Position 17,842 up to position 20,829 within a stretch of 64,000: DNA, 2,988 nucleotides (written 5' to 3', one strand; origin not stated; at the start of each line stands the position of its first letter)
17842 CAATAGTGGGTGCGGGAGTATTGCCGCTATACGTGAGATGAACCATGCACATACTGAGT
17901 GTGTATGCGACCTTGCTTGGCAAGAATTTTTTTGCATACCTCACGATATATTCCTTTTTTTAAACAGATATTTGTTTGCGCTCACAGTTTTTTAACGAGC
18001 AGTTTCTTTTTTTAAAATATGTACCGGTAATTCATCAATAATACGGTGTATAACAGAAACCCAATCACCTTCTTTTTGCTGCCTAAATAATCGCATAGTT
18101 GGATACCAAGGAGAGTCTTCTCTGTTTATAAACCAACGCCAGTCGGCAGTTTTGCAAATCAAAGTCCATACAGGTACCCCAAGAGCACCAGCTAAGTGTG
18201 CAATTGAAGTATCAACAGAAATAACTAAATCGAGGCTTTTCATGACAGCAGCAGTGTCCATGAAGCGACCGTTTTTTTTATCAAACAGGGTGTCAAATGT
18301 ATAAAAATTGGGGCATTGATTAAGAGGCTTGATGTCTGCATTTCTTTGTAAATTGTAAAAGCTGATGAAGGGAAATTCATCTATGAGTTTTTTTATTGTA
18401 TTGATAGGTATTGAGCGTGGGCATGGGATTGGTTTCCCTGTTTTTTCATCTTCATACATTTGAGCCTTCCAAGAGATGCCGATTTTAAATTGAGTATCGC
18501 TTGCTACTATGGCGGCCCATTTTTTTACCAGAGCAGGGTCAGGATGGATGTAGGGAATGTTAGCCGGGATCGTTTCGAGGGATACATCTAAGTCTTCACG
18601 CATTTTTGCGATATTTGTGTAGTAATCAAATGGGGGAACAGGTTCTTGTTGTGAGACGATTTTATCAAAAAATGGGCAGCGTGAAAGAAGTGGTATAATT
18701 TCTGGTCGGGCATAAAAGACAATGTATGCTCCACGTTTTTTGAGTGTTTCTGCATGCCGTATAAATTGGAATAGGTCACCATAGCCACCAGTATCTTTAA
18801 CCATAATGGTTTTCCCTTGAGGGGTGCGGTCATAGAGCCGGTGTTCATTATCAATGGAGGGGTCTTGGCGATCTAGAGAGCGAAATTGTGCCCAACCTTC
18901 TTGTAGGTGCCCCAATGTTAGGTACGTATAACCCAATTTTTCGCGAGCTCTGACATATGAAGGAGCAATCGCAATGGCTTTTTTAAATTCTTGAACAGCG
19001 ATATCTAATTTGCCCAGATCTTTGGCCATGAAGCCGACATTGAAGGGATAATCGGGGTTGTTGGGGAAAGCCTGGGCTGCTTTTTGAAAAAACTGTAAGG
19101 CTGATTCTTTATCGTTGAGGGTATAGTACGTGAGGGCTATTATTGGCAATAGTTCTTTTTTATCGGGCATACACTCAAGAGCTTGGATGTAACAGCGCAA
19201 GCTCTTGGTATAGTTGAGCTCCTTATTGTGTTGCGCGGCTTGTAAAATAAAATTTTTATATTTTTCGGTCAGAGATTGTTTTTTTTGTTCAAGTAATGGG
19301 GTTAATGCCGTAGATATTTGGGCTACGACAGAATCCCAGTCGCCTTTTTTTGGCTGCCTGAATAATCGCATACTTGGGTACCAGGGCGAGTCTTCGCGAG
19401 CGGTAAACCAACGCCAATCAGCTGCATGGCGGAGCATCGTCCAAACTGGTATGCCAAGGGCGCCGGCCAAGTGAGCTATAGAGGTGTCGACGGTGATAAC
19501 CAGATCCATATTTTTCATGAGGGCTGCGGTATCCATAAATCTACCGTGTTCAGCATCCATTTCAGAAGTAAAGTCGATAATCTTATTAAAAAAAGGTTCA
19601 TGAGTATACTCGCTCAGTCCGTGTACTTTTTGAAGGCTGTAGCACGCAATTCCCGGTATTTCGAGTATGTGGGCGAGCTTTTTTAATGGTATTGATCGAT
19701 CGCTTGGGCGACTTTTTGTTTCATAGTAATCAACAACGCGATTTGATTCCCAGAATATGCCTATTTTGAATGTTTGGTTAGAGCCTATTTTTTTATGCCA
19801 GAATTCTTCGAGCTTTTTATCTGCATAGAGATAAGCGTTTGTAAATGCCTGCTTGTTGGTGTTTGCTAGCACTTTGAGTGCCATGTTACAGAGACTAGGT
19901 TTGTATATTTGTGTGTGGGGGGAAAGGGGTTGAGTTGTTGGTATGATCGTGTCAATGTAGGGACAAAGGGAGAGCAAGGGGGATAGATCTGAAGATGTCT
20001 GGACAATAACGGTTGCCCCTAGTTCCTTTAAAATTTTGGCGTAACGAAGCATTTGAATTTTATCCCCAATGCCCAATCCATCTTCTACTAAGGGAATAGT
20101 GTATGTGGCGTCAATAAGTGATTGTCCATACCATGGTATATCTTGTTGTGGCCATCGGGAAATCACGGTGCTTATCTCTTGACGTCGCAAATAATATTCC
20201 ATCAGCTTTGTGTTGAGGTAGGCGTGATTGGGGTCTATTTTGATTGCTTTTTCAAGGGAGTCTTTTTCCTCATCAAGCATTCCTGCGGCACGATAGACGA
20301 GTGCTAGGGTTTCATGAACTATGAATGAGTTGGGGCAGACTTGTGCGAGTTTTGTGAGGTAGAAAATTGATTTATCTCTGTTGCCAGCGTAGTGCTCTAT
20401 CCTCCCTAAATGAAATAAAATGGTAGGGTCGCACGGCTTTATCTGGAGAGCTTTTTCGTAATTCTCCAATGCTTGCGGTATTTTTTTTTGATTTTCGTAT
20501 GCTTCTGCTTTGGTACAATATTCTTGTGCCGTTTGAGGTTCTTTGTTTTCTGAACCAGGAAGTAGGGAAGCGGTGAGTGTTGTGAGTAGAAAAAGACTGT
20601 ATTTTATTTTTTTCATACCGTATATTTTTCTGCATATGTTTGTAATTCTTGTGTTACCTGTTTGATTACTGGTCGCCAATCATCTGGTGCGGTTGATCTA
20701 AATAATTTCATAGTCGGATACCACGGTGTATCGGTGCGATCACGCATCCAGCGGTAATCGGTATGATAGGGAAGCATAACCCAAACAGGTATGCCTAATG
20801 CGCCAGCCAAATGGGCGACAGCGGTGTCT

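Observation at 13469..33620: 20-kb co-directional array: 10 genes encoding 13 TPR + GT9-like glycosyltransferase modules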

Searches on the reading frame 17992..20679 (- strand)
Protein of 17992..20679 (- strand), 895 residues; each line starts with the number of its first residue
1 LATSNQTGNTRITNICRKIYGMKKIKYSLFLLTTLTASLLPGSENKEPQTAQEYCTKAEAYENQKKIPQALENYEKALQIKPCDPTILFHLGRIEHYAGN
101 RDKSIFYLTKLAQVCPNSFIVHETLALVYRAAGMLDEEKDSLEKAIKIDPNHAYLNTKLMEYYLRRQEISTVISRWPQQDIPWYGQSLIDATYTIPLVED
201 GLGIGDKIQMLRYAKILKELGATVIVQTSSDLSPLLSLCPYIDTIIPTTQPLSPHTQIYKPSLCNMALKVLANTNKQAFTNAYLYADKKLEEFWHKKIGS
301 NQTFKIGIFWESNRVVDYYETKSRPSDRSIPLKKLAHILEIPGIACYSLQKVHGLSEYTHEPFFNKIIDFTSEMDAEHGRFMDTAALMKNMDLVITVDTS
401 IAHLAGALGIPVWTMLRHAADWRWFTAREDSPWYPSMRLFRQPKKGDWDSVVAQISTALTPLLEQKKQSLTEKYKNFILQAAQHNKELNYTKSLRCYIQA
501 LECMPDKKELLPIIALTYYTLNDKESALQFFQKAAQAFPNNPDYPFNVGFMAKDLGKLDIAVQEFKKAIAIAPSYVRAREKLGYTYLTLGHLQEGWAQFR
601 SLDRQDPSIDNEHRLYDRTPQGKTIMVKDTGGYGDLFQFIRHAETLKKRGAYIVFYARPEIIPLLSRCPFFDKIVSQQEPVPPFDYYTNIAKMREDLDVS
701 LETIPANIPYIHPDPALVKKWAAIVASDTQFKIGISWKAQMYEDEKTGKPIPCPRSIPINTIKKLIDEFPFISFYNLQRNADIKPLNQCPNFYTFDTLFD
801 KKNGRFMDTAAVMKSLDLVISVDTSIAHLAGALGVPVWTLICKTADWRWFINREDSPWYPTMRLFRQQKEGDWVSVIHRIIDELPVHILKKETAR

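Call 4: search_protein_families(library=pfam, proteins=[window:17992-20679:-], max_evalue=0.01)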
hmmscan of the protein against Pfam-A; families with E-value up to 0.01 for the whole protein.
window:17992-20679:- (895 aa): 19 families
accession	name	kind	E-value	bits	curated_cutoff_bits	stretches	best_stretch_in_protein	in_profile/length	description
PF07719.23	TPR_2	-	1.3e-22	78.4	27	1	51-82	1-32/34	Tetratricopeptide repeat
PF13181.12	TPR_8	-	2.7e-20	71.2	25.7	1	124-152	6-34/34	Tetratricopeptide repeat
PF13414.12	TPR_11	-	3.9e-19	68.5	26.8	2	554-590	6-42/42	TPR repeat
PF00515.34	TPR_1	-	2.3e-17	62.4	27.8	1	51-82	1-32/34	Tetratricopeptide repeat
PF13428.12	TPR_14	-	1.9e-16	59.3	23.5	1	58-94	8-44/44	Tetratricopeptide repeat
PF13431.12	TPR_17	-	1.3e-13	50.4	24.4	0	565-594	2-31/34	Tetratricopeptide repeat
PF01075.23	Glyco_transf_9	-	1.3e-12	48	22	2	808-849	176-217/247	Glycosyltransferase family 9 (heptosyltransferase)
PF13424.12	TPR_12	-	2.4e-12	47.3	30.1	0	481-538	10-75/77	Tetratricopeptide repeat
PF14559.12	TPR_19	-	1.7e-10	41.5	25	0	556-607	5-56/68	Tetratricopeptide repeat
PF13432.12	TPR_16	-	2e-10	41.3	32.7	0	554-607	9-62/65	Tetratricopeptide repeat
PF13174.12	TPR_6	-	8.5e-10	39.1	26.3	0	514-540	6-32/33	Tetratricopeptide repeat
PF13371.12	TPR_9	-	5.4e-08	33.2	35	1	60-123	4-67/73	Tetratricopeptide repeat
PF13429.12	TPR_15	-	4.6e-05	23.4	26.2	0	487-542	198-248/280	Tetratricopeptide repeat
PF12569.14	NatA_aux_su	-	6e-05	22.6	33.3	1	66-170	170-277/515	N-terminal acetyltransferase A, auxiliary subunit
PF23914.1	TPR_CcmH_CycH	-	6.7e-05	23.2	42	0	485-541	98-154/158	Cytochrome c-type biogenesis protein H TPR domain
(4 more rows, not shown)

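Call 7: search_protein_families(library=ncbifam, proteins=[window:17992-20679:-], max_evalue=0.01)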
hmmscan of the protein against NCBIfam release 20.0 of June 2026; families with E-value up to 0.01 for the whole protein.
window:17992-20679:- (895 aa): 27 families (the best 25 are shown)
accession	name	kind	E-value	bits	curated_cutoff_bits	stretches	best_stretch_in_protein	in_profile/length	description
NF040959.1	MamA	equivalog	1.6e-21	76.7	200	2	485-599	82-196/204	magnetosome protein MamA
TIGR02917.1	PEP_TPR_lipo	equivalog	9.6e-21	73.4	312.2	2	44-169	458-583/899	XrtA/PEP-CTERM system TPR-repeat protein PrsT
TIGR02521.1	type_IV_pilW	equivalog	2e-14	53.7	154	2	483-608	40-167/234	type IV pilus biogenesis/stability protein PilW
NF033920.0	C39_PA2778_fam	equivalog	1.4e-11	44.3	150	2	477-573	158-255/255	PA2778 family cysteine peptidase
TIGR02193.1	heptsyl_trn_I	equivalog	4.6e-11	42.5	185.3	2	808-849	248-289/320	lipopolysaccharide heptosyltransferase I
NF002725.1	PRK02603.1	equivalog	4e-09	36.7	143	2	451-557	17-121/173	photosystem I assembly protein Ycf3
NF047371.1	FlcA_CTERM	equivalog_domain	5.4e-09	35.1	300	2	51-131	438-519/646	periplasmic flagellar collar protein FlcA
TIGR03939.1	PGA_TPR_OMP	equivalog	6e-09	34.7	366.65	1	52-162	87-197/800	poly-beta-1,6 N-acetyl-D-glucosamine export porin PgaA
NF007468.0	PRK10049.1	equivalog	2.8e-08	32.4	1043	1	48-170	98-218/817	poly-beta-1,6 N-acetyl-D-glucosamine export porin PgaA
NF041522.1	TPR_sll0314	equivalog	1e-07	31.5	225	0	57-105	186-234/275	Sll0314/Alr1548 family TPR repeat-containing protein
NF007302.0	PRK09782.1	equivalog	1.5e-07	29.8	1223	1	47-149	609-710/990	phage receptor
NF007742.0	PRK10422.1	equivalog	2.2e-07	30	467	0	378-424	250-295/352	lipopolysaccharide core heptosyltransferase RfaQ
NF047507.1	TPR_BatC_Lepto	exception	8.1e-07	28.7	175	0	519-601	35-121/214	TPR repeat-containing protein BatC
NF008755.0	PRK11788.1-3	equivalog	1.2e-06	28.2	430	1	45-157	174-287/388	lipopolysaccharide assembly protein LapB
NF053607.1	CHU_0125_OmpA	equivalog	1.7e-06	26.9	620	1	480-572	25-117/639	CHU_0125 family OmpA-like outer membrane integrity protein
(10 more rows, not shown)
